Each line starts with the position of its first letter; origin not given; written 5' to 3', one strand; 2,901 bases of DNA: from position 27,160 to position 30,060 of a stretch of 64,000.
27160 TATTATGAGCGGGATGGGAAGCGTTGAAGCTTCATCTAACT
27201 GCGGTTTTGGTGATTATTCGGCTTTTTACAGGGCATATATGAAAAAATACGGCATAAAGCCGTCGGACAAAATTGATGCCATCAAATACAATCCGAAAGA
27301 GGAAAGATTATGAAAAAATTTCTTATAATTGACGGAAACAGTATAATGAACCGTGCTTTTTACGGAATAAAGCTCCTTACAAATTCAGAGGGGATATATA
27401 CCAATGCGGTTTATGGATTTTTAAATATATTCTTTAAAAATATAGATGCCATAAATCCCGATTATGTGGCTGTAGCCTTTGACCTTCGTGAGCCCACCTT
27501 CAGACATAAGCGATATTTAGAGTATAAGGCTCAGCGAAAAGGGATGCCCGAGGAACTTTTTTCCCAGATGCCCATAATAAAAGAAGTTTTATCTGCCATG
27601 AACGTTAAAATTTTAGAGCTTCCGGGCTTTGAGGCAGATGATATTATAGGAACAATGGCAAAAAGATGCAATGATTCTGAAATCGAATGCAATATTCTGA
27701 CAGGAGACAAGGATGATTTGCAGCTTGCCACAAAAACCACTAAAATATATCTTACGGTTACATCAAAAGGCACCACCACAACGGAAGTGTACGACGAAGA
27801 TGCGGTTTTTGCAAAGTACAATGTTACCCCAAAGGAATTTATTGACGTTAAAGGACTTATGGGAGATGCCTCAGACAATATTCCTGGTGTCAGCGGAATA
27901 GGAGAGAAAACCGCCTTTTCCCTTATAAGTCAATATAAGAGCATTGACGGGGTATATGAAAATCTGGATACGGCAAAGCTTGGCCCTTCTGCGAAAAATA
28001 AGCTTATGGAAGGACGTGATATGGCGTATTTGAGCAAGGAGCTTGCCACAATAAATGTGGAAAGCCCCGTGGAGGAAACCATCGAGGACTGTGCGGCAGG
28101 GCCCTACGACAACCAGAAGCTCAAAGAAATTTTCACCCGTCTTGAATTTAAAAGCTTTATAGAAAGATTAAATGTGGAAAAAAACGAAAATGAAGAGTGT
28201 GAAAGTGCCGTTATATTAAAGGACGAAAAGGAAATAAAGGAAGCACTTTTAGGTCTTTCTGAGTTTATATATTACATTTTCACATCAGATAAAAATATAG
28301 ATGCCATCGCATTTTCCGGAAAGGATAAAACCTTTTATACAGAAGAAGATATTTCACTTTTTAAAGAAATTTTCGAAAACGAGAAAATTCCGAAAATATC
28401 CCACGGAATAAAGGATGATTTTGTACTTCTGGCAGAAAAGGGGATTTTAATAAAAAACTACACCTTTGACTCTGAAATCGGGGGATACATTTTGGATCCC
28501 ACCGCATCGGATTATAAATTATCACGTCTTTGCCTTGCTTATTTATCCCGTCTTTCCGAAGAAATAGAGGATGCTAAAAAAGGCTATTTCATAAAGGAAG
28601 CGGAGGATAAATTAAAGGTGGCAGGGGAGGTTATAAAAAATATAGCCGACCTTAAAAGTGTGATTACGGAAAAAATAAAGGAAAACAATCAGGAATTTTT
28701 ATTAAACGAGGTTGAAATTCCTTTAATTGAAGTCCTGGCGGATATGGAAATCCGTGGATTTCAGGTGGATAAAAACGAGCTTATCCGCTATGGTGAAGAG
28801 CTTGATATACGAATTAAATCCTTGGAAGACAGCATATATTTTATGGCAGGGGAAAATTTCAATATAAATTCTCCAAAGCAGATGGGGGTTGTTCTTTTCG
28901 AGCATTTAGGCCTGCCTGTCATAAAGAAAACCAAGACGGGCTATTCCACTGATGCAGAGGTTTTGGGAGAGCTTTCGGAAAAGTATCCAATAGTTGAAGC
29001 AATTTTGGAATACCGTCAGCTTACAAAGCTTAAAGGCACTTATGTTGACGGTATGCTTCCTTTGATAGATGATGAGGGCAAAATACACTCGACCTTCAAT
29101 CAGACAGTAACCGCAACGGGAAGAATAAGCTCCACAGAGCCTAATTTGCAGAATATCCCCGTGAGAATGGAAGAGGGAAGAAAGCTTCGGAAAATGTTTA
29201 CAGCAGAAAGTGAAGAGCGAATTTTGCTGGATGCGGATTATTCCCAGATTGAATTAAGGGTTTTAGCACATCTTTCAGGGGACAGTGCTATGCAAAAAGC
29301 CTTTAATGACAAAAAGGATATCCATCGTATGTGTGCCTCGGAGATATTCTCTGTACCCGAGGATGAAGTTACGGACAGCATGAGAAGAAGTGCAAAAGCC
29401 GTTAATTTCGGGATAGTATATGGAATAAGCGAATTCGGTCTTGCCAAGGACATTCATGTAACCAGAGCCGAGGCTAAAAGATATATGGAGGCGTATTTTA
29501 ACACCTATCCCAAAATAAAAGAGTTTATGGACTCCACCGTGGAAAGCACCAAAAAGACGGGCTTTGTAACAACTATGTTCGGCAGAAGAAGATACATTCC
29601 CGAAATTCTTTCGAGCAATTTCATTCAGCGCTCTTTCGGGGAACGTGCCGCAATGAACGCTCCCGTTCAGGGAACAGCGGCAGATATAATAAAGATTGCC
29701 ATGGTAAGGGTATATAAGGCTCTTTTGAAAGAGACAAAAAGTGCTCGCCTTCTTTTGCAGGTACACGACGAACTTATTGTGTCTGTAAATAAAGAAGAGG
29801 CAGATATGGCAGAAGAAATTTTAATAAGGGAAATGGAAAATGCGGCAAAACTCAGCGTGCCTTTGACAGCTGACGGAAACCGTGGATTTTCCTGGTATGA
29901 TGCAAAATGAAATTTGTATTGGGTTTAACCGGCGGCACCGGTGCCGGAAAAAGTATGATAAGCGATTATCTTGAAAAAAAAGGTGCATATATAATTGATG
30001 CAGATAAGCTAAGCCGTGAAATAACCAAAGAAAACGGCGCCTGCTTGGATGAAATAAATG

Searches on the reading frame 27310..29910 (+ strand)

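Call 74: search_protein_families(library=pfam, proteins=[window:27310-29910:+], max_evalue=0.00001)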
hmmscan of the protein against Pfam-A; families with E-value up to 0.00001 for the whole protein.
window:27310-29910:+ (866 aa): 5 families
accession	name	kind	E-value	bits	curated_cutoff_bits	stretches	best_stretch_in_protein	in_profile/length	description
PF00476.26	DNA_pol_A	-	9.8e-163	541.9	34.3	1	489-864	2-381/381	DNA polymerase family A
PF02739.22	5_3_exonuc_N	-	2.6e-57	193.6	34.3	1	3-170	1-163/164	5'-3' exonuclease, N-terminal resolvase-like domain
PF01367.25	5_3_exonuc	-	5.3e-32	110.6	40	1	172-268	1-96/97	5'-3' exonuclease, C-terminal SAM fold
PF01612.26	DNA_pol_A_exo1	-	1.8e-08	34.8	23.6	1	342-419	58-134/173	3'-5' exonuclease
PF22619.2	DNA_polI_exo1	-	4.1e-08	33.6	27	1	329-408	14-97/140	DNA polymerase I, ribonuclease H-like domain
